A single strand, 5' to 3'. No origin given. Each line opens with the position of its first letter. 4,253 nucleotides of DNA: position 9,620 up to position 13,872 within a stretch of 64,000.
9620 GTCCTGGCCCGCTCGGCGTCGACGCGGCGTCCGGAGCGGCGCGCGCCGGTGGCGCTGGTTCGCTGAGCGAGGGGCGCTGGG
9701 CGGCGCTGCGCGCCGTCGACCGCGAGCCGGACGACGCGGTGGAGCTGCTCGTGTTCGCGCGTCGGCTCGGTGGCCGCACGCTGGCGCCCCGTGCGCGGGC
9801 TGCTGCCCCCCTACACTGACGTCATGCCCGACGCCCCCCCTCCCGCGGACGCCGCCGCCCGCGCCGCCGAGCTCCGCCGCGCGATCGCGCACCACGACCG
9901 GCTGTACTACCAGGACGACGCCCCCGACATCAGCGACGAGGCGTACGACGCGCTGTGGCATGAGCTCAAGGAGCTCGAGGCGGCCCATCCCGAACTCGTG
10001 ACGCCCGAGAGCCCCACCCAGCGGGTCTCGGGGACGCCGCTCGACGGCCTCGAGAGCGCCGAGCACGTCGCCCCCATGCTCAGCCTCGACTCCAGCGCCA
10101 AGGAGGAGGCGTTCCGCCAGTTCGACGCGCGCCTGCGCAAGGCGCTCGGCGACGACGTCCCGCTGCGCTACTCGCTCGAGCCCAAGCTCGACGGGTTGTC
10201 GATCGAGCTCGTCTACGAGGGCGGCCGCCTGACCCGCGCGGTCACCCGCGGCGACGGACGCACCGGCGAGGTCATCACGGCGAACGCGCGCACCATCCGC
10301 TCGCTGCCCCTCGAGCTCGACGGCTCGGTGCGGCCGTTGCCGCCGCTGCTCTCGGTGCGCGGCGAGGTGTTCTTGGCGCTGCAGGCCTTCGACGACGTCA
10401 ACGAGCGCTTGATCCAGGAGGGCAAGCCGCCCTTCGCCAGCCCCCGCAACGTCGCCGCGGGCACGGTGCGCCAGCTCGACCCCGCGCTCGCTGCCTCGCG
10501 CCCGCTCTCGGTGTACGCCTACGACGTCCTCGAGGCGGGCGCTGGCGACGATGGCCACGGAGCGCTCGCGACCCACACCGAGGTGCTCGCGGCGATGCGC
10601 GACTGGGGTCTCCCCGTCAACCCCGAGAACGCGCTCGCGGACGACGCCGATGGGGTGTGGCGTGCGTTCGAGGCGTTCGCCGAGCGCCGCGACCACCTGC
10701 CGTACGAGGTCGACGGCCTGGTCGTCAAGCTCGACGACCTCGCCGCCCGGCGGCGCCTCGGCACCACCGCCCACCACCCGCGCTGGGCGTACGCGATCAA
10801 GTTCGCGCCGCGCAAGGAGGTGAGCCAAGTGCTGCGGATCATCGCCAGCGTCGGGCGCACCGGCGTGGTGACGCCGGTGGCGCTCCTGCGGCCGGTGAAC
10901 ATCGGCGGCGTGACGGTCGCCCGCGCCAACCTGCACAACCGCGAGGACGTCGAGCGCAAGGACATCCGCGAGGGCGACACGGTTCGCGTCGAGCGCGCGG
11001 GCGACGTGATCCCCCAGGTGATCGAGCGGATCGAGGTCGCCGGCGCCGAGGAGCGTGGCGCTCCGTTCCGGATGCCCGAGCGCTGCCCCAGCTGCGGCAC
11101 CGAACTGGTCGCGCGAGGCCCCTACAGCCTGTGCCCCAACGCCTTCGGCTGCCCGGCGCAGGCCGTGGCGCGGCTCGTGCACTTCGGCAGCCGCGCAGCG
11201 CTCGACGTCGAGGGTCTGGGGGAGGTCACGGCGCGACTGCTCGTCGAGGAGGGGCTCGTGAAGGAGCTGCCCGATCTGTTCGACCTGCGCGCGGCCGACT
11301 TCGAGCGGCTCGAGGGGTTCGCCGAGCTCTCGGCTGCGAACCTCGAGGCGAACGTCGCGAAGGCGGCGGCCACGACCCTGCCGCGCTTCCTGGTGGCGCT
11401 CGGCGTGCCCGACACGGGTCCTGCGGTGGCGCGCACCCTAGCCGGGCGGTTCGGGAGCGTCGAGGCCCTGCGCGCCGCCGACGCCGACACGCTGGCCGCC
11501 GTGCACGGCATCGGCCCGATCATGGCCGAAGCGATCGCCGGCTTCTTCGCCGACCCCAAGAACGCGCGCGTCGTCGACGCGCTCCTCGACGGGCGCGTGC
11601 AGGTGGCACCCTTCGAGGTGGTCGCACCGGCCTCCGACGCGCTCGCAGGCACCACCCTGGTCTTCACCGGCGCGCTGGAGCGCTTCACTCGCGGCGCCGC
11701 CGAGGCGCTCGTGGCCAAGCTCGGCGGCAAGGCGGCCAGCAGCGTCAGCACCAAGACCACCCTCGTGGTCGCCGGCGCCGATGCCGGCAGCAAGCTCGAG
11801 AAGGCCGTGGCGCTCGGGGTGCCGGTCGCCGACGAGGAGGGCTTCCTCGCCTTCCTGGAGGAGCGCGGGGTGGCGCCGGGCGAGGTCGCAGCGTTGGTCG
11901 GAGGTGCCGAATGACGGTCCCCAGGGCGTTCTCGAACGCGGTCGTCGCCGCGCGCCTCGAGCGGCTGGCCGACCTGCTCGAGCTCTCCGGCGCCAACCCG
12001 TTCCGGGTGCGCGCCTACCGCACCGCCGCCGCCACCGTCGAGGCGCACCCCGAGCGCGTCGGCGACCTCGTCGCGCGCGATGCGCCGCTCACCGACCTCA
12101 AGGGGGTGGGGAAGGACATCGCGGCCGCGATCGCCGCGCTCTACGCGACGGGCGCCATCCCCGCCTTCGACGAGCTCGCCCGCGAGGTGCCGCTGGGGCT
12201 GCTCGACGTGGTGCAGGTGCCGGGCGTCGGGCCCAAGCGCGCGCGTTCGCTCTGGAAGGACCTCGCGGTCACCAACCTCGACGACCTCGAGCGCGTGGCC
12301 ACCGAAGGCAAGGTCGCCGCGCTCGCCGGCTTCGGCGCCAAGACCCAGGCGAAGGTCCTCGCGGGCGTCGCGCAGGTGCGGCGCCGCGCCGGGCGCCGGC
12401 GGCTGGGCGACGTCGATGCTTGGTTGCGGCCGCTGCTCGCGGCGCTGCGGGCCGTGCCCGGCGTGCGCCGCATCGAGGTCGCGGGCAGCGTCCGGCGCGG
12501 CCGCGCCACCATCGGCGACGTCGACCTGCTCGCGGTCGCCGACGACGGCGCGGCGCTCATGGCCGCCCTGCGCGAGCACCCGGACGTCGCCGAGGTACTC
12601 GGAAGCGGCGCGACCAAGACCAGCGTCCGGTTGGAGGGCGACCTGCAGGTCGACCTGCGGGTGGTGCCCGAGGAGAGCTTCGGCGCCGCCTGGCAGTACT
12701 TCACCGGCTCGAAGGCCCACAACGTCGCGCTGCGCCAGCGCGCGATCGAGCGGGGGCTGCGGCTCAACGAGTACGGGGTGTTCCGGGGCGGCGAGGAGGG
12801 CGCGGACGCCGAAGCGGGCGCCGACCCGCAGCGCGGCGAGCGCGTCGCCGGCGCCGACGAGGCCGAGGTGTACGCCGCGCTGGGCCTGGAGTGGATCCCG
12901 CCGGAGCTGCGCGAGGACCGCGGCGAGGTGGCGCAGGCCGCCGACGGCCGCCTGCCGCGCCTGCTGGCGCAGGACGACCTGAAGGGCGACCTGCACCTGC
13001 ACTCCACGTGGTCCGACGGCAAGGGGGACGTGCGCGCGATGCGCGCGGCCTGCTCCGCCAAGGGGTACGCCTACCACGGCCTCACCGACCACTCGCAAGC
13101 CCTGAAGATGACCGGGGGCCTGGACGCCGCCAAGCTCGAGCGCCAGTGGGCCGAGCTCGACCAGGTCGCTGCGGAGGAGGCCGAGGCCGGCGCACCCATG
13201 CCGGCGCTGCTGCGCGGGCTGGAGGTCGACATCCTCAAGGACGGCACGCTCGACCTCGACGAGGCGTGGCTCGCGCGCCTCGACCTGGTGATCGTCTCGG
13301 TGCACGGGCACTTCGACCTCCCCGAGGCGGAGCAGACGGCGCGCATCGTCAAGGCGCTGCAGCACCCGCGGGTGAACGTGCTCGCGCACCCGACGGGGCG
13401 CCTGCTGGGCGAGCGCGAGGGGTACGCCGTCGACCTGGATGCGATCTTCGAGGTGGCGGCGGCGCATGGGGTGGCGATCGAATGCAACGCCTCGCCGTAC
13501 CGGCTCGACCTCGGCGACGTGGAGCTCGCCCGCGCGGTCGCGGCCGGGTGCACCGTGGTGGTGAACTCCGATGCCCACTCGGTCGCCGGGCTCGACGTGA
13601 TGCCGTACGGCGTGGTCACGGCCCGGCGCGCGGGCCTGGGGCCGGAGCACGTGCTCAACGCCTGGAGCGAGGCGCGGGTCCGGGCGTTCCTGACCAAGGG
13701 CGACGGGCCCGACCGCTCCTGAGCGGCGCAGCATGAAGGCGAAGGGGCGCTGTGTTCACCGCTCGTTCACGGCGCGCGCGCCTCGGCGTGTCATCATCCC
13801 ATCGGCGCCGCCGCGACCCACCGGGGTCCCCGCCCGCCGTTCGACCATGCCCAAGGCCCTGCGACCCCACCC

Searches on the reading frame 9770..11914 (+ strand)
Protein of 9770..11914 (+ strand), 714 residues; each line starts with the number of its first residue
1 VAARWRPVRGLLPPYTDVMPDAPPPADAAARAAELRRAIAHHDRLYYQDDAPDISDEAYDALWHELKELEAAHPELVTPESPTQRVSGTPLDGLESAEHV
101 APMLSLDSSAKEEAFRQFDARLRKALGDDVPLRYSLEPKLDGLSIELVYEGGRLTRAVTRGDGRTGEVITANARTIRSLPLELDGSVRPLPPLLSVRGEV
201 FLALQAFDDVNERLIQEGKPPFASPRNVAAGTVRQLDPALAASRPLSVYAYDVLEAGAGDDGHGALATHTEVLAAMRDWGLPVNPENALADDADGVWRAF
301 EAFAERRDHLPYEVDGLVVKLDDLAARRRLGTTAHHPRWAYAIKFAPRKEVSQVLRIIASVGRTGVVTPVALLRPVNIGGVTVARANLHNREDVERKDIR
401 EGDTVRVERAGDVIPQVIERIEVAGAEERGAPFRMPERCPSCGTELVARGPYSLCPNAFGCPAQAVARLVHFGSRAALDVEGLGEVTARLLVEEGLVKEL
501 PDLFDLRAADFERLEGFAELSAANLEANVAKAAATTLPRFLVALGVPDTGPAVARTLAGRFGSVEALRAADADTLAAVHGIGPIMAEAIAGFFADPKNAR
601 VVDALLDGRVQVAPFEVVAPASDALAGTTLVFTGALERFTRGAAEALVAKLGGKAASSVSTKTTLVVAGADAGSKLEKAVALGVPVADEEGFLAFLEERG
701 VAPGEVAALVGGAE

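Call 5: search_protein_families(library=pfam, proteins=[window:9770-11914:+], max_evalue=0.1)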
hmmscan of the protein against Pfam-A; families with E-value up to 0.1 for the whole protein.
window:9770-11914:+ (714 aa): 9 families
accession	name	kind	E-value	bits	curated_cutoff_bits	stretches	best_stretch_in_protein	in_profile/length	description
PF01653.23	DNA_ligase_aden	-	4.8e-80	269.2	27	1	94-347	4-252/253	NAD-dependent DNA ligase adenylation domain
PF03120.22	DNA_ligase_OB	-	1.4e-27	95.8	32.9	1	352-422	2-72/79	NAD-dependent DNA ligase OB-fold domain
PF12826.13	HHH_2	-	1e-20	74.1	27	1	539-602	1-64/64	Helix-hairpin-helix motif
PF14520.12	HHH_5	-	7.5e-13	49.2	27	1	543-589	4-51/57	Helix-hairpin-helix domain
PF00533.33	BRCT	-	5.6e-09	36.6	21.3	1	622-694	3-76/78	BRCA1 C Terminus (BRCT) domain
PF22745.1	Nlig-Ia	-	8.4e-09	36.4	27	1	32-79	6-53/92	DNA ligase-like, N-terminal NAD+-binding domain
PF00633.29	HHH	-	1.7e-07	31.1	24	1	563-591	1-29/30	Helix-hairpin-helix motif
PF12738.14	PTCB-BRCT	-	0.00018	21.9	22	1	641-686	13-58/63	twin BRCT domain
PF03119.21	DNA_ligase_ZBD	-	0.0095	16.2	25.8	1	438-463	1-27/27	NAD-dependent DNA ligase C4 zinc finger domain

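Call 6: search_protein_families(library=ncbifam, proteins=[window:9770-11914:+], max_evalue=0.1)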
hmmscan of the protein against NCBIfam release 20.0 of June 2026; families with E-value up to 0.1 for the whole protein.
window:9770-11914:+ (714 aa): 13 families
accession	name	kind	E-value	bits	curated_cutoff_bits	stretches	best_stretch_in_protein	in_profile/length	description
NF005932.1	PRK07956.1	equivalog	7.1e-225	748.5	369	1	31-696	2-664/664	NAD-dependent DNA ligase LigA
NF010931.0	PRK14351.1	equivalog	7.1e-211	702.4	1051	1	27-702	31-688/692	NAD-dependent DNA ligase LigA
TIGR00575.1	dnlj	equivalog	6.4e-209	695.6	444.45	1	35-691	1-651/652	NAD-dependent DNA ligase LigA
NF010930.0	PRK14350.1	equivalog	1.5e-97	327.6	652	1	32-687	9-656/669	NAD-dependent DNA ligase LigA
NF005987.0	PRK08097.1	equivalog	3.3e-53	181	498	1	25-607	27-554/562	NAD-dependent DNA ligase LigB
NF004844.0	PRK06195.1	equivalog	2.5e-10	40.3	373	1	622-678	218-274/309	DNA polymerase III subunit epsilon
NF010337.0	PRK13766.1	equivalog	2.1e-06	26.1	610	1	540-592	723-774/781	Hef nuclease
NF011262.0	PRK14668.1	equivalog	2.3e-05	23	544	1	545-590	529-574/577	excinuclease ABC subunit C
NF011260.0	PRK14666.1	equivalog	4.2e-05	22.4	649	1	546-589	642-685/698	excinuclease ABC subunit C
NF001824.0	PRK00558.1-5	equivalog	7.7e-05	21.3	451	1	546-593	597-644/652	excinuclease ABC subunit UvrC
NF004719.0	PRK06063.1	equivalog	0.0004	19.4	389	1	641-704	249-312/331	DEDDh family exonuclease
NF010009.0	PRK13482.1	equivalog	0.036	13.2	201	0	550-591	301-342/357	DNA integrity scanning diadenylate cyclase DisA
NF000642.1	PRK00024.1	equivalog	0.041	13.5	180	0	553-590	34-71/212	RadC family protein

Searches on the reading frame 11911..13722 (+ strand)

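Call 65: search_protein_families(library=pfam, proteins=[window:11911-13722:+], max_evalue=0.0001)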
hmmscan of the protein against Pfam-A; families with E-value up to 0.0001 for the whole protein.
window:11911-13722:+ (603 aa): 4 families
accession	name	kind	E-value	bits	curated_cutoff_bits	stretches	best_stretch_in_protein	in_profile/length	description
PF14791.11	DNA_pol_B_thumb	-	3.5e-25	88.1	25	1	260-335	1-63/63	DNA polymerase beta thumb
PF14716.13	HHH_8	-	4.5e-19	69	30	1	9-81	3-71/73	Helix-hairpin-helix domain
PF14520.12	HHH_5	-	1.6e-08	35.3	27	1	99-148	3-50/57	Helix-hairpin-helix domain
PF02811.25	PHP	-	5.6e-06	27.2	26.4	1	360-527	1-163/164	PHP domain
